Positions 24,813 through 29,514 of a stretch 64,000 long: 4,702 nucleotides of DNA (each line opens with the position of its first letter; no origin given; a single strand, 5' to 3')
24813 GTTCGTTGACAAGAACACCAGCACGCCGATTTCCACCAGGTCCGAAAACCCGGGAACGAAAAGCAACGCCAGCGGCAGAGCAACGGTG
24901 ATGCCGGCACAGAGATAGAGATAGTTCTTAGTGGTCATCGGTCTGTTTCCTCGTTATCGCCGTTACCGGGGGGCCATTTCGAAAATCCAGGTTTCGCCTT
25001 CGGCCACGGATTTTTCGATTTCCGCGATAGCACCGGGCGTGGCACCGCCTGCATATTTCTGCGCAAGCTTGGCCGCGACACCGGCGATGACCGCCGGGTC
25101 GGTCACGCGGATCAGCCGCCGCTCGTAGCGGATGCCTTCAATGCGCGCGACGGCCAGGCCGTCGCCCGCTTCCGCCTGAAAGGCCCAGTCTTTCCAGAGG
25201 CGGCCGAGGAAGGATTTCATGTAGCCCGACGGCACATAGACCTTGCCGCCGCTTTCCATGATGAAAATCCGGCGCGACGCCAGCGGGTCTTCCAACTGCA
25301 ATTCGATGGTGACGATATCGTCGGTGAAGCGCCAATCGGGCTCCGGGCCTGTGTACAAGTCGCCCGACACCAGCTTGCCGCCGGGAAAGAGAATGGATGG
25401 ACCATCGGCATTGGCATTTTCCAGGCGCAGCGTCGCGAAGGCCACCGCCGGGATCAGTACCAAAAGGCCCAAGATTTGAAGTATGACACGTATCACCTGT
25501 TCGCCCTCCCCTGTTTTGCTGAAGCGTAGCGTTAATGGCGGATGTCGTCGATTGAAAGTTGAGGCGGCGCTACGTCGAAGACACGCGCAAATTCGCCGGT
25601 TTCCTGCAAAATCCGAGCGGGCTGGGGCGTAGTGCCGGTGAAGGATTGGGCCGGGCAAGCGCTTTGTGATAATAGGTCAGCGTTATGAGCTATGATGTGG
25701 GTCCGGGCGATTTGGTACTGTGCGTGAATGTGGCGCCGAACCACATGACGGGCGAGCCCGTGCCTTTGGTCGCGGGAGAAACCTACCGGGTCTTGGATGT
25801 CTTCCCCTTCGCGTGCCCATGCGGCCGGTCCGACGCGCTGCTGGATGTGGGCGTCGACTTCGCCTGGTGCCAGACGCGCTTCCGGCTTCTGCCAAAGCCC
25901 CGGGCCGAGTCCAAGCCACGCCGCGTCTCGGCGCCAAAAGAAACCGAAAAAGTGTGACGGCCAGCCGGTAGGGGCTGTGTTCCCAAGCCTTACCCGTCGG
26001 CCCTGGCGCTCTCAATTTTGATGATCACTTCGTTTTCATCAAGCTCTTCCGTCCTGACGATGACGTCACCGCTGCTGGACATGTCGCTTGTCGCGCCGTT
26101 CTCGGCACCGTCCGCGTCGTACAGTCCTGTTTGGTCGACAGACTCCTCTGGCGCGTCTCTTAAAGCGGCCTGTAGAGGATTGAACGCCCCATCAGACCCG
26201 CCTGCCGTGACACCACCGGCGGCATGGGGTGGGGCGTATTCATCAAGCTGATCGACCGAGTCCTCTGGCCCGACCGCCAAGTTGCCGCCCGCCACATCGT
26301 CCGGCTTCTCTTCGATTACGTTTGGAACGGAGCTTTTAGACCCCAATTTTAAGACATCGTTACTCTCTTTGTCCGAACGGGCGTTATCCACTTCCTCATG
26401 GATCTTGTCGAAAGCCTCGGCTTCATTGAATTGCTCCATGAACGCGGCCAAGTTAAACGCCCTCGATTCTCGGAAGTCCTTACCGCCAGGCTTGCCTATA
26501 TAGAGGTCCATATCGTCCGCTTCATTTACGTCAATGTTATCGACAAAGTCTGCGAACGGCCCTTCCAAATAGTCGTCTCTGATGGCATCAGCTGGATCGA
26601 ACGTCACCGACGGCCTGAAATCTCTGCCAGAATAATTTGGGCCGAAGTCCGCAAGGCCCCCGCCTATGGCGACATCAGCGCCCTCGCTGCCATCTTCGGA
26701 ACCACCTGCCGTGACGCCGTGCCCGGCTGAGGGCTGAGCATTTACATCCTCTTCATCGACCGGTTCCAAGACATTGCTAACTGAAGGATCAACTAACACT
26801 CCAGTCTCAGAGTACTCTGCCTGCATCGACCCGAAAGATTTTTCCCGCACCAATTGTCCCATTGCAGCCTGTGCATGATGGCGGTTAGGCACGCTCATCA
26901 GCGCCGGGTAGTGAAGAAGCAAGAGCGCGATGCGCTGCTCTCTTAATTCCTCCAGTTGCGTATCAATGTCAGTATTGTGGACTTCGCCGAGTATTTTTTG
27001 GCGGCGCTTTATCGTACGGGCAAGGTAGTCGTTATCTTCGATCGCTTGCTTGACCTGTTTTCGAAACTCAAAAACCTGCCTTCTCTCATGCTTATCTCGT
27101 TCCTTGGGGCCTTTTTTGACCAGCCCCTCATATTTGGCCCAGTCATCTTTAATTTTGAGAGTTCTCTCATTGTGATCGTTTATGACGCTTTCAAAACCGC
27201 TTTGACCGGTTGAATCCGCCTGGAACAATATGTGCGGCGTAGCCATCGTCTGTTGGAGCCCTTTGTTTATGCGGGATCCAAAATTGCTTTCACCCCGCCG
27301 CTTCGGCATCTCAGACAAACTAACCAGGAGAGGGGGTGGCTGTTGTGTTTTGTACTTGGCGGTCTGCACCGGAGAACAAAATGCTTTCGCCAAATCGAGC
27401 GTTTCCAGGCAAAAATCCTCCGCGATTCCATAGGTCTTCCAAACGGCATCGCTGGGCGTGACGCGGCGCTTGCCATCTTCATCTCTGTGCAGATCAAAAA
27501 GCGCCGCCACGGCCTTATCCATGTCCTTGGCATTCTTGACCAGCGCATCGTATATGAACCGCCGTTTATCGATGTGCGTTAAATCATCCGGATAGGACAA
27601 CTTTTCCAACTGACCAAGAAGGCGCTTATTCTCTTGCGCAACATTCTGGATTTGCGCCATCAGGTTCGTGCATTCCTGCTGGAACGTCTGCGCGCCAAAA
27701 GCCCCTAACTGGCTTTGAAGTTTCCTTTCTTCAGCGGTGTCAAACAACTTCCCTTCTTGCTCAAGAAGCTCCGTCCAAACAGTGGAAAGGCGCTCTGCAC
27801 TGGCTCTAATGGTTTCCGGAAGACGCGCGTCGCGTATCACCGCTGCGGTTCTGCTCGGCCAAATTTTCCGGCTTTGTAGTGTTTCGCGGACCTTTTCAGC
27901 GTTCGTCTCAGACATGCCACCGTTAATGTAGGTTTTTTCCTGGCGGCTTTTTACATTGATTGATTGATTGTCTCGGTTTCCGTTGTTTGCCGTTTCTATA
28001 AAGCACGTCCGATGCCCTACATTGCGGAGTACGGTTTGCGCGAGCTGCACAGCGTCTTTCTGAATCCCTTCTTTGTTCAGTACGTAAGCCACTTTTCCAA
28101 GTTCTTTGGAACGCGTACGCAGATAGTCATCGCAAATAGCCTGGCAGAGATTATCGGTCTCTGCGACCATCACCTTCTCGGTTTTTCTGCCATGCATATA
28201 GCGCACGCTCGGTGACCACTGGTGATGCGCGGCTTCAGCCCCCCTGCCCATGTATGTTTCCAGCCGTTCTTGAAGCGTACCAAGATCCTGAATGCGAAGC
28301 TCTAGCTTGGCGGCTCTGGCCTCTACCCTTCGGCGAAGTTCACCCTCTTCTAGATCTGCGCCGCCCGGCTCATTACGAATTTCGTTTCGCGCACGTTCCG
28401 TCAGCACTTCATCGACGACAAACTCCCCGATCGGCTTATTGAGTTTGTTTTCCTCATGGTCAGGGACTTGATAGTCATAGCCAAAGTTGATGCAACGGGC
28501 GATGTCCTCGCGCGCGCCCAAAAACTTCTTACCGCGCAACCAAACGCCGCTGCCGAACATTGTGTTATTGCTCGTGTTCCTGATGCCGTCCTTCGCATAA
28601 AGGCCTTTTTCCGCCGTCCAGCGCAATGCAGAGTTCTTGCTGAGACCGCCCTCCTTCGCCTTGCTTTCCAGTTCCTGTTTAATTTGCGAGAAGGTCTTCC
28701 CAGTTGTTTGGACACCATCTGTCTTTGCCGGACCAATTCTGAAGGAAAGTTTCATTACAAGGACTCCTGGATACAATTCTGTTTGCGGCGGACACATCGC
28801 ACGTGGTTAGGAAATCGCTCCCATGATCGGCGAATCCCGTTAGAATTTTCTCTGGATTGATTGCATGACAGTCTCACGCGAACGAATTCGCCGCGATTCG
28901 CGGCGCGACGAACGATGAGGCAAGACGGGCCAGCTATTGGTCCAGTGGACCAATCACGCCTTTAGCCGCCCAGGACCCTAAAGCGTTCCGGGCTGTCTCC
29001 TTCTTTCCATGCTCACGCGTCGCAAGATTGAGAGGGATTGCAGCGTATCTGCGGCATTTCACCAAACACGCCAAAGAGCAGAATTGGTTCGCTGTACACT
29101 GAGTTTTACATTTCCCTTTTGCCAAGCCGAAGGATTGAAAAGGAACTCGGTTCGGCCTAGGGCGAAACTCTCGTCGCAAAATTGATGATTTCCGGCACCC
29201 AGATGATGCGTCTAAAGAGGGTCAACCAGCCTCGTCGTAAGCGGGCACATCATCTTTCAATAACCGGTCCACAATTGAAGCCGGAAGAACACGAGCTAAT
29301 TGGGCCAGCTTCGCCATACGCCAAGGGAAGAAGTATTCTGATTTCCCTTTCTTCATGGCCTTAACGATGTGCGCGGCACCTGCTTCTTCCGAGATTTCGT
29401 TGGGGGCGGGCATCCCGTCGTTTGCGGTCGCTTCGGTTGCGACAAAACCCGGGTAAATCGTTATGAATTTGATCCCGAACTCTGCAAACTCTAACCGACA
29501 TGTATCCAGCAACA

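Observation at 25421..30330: About 4.8-kb segment bracketed by a full gene and an 80%-identical truncated copy of that gene's 5' end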

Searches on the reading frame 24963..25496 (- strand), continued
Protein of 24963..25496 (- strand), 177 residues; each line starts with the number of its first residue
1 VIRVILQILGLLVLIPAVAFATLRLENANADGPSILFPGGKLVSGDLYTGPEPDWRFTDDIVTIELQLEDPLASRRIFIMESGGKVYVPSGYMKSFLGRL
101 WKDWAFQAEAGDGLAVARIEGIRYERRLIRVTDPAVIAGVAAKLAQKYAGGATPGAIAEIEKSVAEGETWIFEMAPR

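Call 61: fold_search(model_id=the predicted structure, library=pdb)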
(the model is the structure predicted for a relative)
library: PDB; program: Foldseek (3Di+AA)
matches with E <= 10: 215; with E <= 0.001: 2
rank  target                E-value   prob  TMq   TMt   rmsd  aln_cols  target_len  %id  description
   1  3r5z_A                2.4e-04  1.00  0.44  0.54   9.5       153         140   12  Structure of a Deazaflavin-dependent reductase from Nocardia farcinica, with co-factor F420 (released 2012-01-18)
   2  1rfe                  7.1e-04  1.00  0.51  0.55   4.7       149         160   12  Crystal structure of conserved hypothetical protein Rv2991 from Mycobacterium tuberculosis (released 2004-12-28)
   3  3h96_A                1.2e-03  1.00  0.43  0.53   8.2       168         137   14  Msmeg_3358 F420 Reductase (released 2010-04-14)
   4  3r5l                  1.3e-03  1.00  0.45  0.65   4.0       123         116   15  Structure of Ddn, the Deazaflavin-dependent nitroreductase from Mycobacterium tuberculosis involved in bioreductive acti (released 2012-01-18)
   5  7kl8_A                1.7e-03  1.00  0.42  0.51  10.5       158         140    9  Structure of F420 binding protein Rv1558 from Mycobacterium tuberculosis with F420 bound (released 2021-03-24)
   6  3r5r_A                2.4e-03  1.00  0.43  0.66   4.2       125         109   14  Structure of Ddn, the Deazaflavin-dependent nitroreductase from Mycobacterium tuberculosis involved in bioreductive ac (released 2012-01-18)
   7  3r5p                  5.0e-03  1.00  0.35  0.52   6.9       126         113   13  Structure of Ddn, the Deazaflavin-dependent nitroreductase from Mycobacterium tuberculosis involved in bioreductive acti (released 2012-01-18)
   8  8d4w                  5.3e-03  1.00  0.45  0.56   7.5       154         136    9  Asymmetric ene-reduction of alpha,beta-unsaturated compounds using MSMEG_2850 (released 2023-01-25)
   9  3db0_B                5.7e-03  1.00  0.42  0.58   4.8       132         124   10  Crystal structure of Putative Pyridoxamine 5'-phosphate oxidase (NP_472219.1) from LISTERIA INNOCUA at 2.00 A resoluti (released 2008-07-29)
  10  3h96_C                6.3e-03  1.00  0.45  0.56   7.7       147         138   14  Msmeg_3358 F420 Reductase (released 2010-04-14)
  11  3gas_A                7.5e-03  1.00  0.44  0.33   5.7       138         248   10  Crystal Structure of Helicobacter pylori Heme Oxygenase Hugz in Complex with Heme (released 2010-02-23)
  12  3f7e_B                7.5e-03  0.99  0.38  0.49   5.7       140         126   12  MSMEG_3380 F420 Reductase (released 2009-10-20)
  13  3r5y_A                9.0e-03  1.00  0.43  0.53   8.5       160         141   10  Structure of a Deazaflavin-dependent nitroreductase from Nocardia farcinica, with co-factor F420 (released 2012-01-18)
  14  2qea_A                1.1e-02  1.00  0.39  0.42   5.4       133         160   14  CRYSTAL STRUCTURE OF A PUTATIVE GENERAL STRESS PROTEIN 26 (JANN_0955) FROM JANNASCHIA SP. CCS1 AT 2.46 A RESOLUTION (released 2007-07-10)
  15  3r5y_D                1.3e-02  1.00  0.44  0.53   4.1       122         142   12  Structure of a Deazaflavin-dependent nitroreductase from Nocardia farcinica, with co-factor F420 (released 2012-01-18)
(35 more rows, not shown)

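Call 65: search_protein_families(library=phrogs, proteins=[window:24963-25496:-], max_evalue=0.01)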
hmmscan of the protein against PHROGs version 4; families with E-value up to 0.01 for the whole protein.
window:24963-25496:- (177 aa): 0 families

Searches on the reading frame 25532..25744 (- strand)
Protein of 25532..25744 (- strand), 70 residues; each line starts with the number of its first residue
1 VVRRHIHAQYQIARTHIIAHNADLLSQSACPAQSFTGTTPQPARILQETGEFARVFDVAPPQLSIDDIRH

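Call 30: search_protein_families(library=pfam, proteins=[window:25532-25744:-], max_evalue=1)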
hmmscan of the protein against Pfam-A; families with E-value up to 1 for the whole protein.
window:25532-25744:- (70 aa): 0 families

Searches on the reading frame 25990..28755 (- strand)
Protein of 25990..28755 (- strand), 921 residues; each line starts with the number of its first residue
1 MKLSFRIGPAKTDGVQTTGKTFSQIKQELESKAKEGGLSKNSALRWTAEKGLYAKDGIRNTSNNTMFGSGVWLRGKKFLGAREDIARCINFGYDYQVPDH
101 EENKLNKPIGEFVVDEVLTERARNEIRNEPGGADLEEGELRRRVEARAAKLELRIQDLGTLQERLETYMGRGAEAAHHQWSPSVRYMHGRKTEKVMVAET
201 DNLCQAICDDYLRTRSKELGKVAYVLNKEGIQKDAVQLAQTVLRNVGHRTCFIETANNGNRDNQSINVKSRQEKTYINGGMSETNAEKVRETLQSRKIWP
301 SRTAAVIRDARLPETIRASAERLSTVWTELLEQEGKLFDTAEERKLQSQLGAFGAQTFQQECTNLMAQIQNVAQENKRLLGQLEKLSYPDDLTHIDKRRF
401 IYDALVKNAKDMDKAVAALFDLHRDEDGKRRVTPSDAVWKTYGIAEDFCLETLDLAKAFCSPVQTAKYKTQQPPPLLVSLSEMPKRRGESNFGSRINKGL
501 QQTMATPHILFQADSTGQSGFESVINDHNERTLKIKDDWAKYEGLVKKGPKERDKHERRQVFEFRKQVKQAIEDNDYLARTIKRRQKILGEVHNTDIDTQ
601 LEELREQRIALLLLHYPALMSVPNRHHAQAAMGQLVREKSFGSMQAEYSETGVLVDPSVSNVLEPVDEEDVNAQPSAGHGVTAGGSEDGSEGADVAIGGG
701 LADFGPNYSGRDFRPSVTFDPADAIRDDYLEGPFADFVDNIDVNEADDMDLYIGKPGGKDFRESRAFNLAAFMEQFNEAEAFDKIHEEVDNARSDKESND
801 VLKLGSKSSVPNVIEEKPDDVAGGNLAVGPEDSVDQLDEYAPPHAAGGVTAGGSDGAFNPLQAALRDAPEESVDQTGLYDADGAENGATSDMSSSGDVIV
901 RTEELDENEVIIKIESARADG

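Call 8: search_protein_families(library=pfam, proteins=[window:25990-28755:-], max_evalue=0.01)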
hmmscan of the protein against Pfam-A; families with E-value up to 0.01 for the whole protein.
window:25990-28755:- (921 aa): 0 families

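Call 9: search_protein_families(library=ncbifam, proteins=[window:25990-28755:-], max_evalue=0.01)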
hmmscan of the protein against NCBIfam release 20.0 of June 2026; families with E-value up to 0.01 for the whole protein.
window:25990-28755:- (921 aa): 0 families

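Call 27: find_homologous_proteins(query=window:25990-28755:-, max_evalue=0.001)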
Query window:25990-28755:- (921 aa): 2 proteins with E <= 0.001 among 8000 candidates.
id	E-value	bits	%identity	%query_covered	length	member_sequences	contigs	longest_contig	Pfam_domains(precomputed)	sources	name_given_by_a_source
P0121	0.0e+0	2077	100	100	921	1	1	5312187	-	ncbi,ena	-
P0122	9.4e-174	598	45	69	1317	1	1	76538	-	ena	-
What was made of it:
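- On Site-specific integrative element (prophage, ICE/IME, or CIME remnant): The 921-aa gene has one 45% homologue in 5.8 billion proteins (call 27).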

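Call 28: find_encoding_contigs(protein=P0121, flank=10000, max_places=3)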
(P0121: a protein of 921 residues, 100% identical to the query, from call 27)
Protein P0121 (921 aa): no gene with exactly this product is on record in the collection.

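Call 29: find_encoding_contigs(protein=P0122, flank=10000, max_places=3)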
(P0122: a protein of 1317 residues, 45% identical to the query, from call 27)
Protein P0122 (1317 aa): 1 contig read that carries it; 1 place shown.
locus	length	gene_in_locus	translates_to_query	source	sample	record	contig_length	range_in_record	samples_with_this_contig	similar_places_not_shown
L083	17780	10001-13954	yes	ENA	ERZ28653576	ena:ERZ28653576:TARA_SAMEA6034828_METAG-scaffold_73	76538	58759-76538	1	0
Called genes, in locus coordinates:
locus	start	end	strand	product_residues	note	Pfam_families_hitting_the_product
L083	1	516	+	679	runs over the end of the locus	-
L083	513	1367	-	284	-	PF11047:SopD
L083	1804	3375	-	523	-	-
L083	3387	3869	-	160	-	PF05932:CesT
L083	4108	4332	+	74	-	-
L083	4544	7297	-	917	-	PF07715:Plug, PF00593:TonB_dep_Rec_b-barrel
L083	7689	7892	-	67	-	-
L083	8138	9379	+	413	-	-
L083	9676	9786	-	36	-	-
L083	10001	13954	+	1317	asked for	-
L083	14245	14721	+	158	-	-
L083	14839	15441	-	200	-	PF13428:TPR_14 (faint), PF14559:TPR_19 (faint)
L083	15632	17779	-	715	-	?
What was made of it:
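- On Type III secretion effector (921-aa ORF): Its sole homologue lies on a contig that also carries SopD and CesT genes, 6-9 kb from it (call 29).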

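Call 31: list_cluster_members(proteins=[P0121, P0002, P0122])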
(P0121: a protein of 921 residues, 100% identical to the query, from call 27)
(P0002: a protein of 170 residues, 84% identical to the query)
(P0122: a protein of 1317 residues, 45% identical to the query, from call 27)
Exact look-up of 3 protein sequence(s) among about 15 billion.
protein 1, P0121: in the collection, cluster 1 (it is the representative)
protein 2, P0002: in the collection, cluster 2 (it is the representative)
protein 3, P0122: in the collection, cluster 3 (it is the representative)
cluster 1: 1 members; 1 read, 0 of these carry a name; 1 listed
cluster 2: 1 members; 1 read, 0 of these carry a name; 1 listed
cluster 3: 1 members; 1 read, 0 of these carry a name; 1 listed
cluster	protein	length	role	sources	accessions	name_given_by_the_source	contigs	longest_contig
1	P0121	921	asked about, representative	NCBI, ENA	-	-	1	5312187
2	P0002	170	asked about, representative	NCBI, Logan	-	-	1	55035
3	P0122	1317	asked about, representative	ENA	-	-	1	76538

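Call 50: search_solved_structures(query=window:25990-28755:-, max_evalue=1)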
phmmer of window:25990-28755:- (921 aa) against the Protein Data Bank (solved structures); distinct sequences matched with E-value up to 1: 0.
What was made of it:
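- On Type III secretion effector (921-aa ORF): No family or PDB match (calls 8, 50).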

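Call 65: search_protein_families(library=phrogs, proteins=[window:25990-28755:-], max_evalue=0.01)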
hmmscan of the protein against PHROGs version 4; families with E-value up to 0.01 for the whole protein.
window:25990-28755:- (921 aa): 0 families

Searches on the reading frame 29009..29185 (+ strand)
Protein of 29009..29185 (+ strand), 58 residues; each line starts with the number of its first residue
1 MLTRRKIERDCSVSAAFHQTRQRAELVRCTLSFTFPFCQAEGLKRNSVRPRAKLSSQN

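Call 30: search_protein_families(library=pfam, proteins=[window:29009-29185:+], max_evalue=1)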
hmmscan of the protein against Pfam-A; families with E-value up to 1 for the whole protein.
window:29009-29185:+ (58 aa): 1 family
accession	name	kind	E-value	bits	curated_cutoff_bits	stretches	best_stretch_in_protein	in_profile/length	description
PF09360.15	zf-CDGSH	-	0.13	13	29.5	1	20-38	25-43/48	Iron-binding zinc finger CDGSH type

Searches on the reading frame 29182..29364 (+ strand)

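Call 30: search_protein_families(library=pfam, proteins=[window:29182-29364:+], max_evalue=1)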
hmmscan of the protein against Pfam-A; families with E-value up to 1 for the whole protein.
window:29182-29364:+ (60 aa): 1 family
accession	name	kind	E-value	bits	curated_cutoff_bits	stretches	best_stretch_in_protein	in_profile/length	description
PF08051.16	Ery_res_leader1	-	0.23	12.1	30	1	1-12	1-12/15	Erythromycin resistance leader peptide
